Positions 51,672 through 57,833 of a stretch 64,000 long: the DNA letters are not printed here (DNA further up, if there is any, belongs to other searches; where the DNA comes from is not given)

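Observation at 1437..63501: Hyper-abundant 10-mer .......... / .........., about one copy per 1.3 kb in both orientations (DNA-uptake-sequence-like)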

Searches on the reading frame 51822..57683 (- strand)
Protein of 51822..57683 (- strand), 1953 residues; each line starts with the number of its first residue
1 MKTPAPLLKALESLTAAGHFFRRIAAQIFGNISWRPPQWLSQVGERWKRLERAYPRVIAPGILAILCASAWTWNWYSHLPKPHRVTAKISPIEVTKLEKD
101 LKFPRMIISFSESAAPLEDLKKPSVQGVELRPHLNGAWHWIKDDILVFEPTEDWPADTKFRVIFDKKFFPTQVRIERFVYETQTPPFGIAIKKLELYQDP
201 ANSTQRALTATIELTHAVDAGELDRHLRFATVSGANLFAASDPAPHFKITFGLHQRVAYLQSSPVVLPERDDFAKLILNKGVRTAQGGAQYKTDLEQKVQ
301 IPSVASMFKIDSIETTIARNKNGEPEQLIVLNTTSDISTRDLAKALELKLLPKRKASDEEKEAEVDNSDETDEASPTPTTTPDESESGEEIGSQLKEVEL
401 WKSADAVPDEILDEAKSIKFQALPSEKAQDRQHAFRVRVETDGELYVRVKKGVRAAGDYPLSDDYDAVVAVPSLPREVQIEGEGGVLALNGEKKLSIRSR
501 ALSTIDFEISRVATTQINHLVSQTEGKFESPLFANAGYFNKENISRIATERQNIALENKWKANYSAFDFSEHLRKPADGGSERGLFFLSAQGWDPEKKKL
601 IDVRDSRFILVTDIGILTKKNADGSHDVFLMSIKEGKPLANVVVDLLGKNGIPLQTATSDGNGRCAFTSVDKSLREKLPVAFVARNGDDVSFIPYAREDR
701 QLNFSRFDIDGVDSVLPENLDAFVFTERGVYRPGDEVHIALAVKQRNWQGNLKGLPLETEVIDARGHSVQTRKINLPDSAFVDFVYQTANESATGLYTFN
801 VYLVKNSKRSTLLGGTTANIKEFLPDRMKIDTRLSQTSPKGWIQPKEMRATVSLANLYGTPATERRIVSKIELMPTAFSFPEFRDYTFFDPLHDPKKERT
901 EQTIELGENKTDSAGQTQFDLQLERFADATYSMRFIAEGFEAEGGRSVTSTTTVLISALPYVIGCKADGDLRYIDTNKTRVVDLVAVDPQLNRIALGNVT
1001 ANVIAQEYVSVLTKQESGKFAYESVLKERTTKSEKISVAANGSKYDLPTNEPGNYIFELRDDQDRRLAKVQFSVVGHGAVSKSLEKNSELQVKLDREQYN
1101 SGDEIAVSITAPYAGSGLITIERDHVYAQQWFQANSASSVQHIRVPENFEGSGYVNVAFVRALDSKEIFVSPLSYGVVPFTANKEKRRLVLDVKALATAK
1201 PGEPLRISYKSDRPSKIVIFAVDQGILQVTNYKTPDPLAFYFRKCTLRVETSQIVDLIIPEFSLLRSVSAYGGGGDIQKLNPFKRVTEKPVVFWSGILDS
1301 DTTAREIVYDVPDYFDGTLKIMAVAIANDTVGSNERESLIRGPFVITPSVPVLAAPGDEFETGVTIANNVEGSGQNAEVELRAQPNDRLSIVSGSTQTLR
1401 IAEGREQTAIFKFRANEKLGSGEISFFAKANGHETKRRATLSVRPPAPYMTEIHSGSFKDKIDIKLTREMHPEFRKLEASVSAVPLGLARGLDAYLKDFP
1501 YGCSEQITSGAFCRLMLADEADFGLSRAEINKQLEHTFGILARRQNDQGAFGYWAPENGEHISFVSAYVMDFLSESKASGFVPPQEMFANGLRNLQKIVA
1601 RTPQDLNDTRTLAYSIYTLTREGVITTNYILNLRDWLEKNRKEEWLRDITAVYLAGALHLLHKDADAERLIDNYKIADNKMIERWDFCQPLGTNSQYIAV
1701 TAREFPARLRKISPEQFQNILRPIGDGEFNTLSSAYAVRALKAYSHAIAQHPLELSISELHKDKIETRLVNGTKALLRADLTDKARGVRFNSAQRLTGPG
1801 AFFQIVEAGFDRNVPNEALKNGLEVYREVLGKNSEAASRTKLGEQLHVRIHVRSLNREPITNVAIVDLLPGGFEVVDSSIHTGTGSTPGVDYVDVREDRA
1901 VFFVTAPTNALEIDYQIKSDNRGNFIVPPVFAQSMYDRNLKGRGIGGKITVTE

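Call 9: search_protein_families(library=pfam, proteins=[window:51822-57683:-])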
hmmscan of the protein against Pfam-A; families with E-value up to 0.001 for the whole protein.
window:51822-57683:- (1953 aa): 7 families
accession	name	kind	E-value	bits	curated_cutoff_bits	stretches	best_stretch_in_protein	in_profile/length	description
PF11974.14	bMG3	-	2.2e-19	69.7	34.9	1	611-711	1-100/103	Bacterial alpha-2-macroglobulin MG3 domain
PF07703.20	A2M_BRD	-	9.6e-18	65.3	22.7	1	1090-1228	1-139/140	Alpha-2-macroglobulin bait region domain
PF17973.7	bMG10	-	1.2e-17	64.7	26.2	1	1822-1937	1-129/131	Bacterial Alpha-2-macroglobulin MG10 domain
PF01835.25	MG2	-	3.2e-15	56.7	32.8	1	721-805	1-81/96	MG2 domain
PF00207.28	A2M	-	4.6e-11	42.8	21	1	1292-1381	2-92/92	Alpha-2-macroglobulin family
PF17972.7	bMG5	-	4.1e-10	40.6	26.5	1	826-954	1-123/127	Bacterial Alpha-2-macroglobulin MG5 domain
PF17962.7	bMG6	-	5.8e-08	33.3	23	1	968-1074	5-110/112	Bacterial macroglobulin domain 6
